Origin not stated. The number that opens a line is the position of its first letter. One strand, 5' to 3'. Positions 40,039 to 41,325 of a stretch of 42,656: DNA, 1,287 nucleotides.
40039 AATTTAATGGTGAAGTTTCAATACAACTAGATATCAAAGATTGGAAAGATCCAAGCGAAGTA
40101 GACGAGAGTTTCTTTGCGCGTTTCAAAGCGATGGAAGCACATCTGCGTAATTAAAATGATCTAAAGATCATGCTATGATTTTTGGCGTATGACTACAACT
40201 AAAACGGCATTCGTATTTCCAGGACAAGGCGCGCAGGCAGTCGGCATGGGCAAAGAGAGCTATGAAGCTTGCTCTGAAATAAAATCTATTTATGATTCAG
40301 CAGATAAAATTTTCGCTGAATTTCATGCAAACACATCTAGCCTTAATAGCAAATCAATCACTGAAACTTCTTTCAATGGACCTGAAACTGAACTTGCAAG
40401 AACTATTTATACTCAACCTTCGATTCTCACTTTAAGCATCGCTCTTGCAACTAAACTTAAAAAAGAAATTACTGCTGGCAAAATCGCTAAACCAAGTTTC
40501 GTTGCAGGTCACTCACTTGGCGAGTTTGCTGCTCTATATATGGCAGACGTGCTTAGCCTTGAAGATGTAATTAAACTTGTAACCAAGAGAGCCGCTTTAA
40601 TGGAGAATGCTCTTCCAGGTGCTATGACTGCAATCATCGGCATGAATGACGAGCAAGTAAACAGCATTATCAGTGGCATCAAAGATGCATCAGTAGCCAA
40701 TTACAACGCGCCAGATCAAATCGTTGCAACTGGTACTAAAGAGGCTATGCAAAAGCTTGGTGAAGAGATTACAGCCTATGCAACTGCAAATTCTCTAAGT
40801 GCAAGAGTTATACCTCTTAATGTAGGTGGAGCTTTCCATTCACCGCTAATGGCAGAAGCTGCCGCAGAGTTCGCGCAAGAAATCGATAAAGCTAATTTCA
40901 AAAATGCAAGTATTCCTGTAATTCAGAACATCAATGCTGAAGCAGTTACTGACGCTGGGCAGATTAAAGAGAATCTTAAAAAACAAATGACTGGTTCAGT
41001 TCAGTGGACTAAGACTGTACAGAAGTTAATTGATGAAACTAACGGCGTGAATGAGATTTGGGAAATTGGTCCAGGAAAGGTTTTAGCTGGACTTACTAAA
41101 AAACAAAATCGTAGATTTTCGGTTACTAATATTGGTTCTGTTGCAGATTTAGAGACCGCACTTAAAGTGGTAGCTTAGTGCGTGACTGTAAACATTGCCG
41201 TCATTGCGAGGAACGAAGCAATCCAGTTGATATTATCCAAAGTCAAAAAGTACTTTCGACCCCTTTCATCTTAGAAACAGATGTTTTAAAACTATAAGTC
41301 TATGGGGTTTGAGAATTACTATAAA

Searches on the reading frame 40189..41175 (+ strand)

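Call 68: search_protein_families(library=ncbifam, proteins=[window:40189-41175:+], max_evalue=1e-10)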
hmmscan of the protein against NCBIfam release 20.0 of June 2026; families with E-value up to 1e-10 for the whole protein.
window:40189-41175:+ (329 aa): 8 families
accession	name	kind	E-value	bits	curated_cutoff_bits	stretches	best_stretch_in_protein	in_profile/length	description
TIGR00128.1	fabD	equivalog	3.6e-84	282.6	260.9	1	5-307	2-287/290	ACP S-malonyltransferase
TIGR03131.1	malonate_mdcH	equivalog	1.2e-55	189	297.9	1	7-326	2-295/297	malonate decarboxylase subunit epsilon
NF045894.1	PKS_plus_SDR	equivalog_domain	1e-47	162.6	1740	1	3-307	529-815/1515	type I polyketide synthase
TIGR02813.1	omega_3_PfaA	subfamily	2.3e-43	147.3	1010.1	1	3-305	578-878/2582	polyketide-type polyunsaturated fatty acid synthase PfaA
NF037940.1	PKS_MbtD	equivalog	7.5e-26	90.5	1150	1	3-282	89-351/978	mycobactin polyketide synthase MbtD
NF037941.1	PKS_NbtC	equivalog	1.4e-24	86.2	1150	1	3-260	94-339/1027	nocobactin polyketide synthase NbtC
NF040607.1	mycolic_Pks13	equivalog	5.7e-23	80.4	2100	1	4-298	663-945/1680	polyketide synthase Pks13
NF041183.1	Pks2_ls1_myc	equivalog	2.7e-17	61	2400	1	8-264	535-777/2086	sulfolipid-1 biosynthesis phthioceranic/hydroxyphthioceranic acid synthase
